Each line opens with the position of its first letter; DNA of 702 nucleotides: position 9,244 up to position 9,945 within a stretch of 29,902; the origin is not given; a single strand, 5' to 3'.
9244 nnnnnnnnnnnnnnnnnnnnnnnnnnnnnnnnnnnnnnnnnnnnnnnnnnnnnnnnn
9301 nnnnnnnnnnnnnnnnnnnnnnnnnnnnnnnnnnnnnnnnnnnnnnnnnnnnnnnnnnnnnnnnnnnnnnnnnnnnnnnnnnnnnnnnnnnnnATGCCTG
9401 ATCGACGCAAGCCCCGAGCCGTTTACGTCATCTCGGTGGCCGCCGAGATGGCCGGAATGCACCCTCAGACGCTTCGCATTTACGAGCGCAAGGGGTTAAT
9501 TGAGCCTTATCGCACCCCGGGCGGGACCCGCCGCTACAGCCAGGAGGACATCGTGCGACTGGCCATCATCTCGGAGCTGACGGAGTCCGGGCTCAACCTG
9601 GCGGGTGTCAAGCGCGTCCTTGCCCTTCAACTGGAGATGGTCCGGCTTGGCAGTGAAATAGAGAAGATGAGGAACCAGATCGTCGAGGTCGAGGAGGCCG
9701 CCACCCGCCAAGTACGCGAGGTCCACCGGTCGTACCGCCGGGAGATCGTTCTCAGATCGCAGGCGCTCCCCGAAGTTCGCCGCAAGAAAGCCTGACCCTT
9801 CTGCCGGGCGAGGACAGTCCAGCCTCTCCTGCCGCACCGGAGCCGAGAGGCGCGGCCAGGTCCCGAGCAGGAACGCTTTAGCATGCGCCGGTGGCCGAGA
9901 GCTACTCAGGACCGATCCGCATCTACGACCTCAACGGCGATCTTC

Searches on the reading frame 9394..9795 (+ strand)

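Call 32: search_protein_families(library=ncbifam, proteins=[window:9394-9795:+])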
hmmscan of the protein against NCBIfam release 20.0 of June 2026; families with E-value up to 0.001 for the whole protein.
window:9394-9795:+ (133 aa): 17 families
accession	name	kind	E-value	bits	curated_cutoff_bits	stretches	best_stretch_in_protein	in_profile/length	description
NF047375.1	HeatShock_HspR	equivalog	6.5e-34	115.8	105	1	9-96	2-90/92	heat shock protein transcriptional repressor HspR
NF047377.1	heat_HspR_dupli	exception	2e-27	96.1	300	1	6-110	1-103/214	heat shock protein transcriptional repressor HspR, fused homodimer type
TIGR02051.1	MerR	equivalog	1.6e-12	47.8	150.85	1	13-108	2-93/124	mercury resistance transcriptional regulator MerR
TIGR02044.1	CueR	equivalog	8.8e-12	45.2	147.4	1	13-102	3-94/127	Cu(I)-responsive transcriptional regulator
NF053740.1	TransRegTnrAGPos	equivalog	1.9e-11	44.1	140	1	6-98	8-97/108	hypothetical protein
NF007069.0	PRK09514.1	equivalog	8.8e-11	41.9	143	1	11-113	2-106/141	Zn(2+)-responsive transcriptional regulator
TIGR02043.1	ZntR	equivalog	6e-10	39.4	167.95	1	11-92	2-85/131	Zn(2+)-responsive transcriptional regulator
NF052513.1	TransRegCarH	equivalog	6.7e-10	38.7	400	1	8-129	4-125/274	HTH-type transcriptional repressor CarH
NF050798.1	TF_FtsR_Actino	equivalog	1.7e-09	38.1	150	1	26-119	21-115/223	transcriptional regulator FtsR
TIGR01950.1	SoxR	equivalog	2.8e-09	36.9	116.9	1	16-77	7-68/142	redox-sensitive transcriptional activator SoxR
NF041849.1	trans_regNmlR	equivalog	4.1e-08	33.3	175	1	13-109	3-97/117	stress response transcriptional regulator NmlR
NF010315.0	PRK13752.1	subfamily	7.1e-08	32.6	261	1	12-79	9-77/144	mercury resistance transcriptional regulator MerR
NF011617.0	PRK15043.1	equivalog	1.9e-07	30.6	417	1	9-78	2-72/243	HTH-type transcriptional regulator MlrA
NF033518.0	transpos_IS607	equivalog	2.4e-07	30.5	110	1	16-75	3-62/187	IS607 family transposase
NF007590.0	PRK10227.1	equivalog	3e-07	30.6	244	1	13-110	3-98/135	Cu(I)-responsive transcriptional regulator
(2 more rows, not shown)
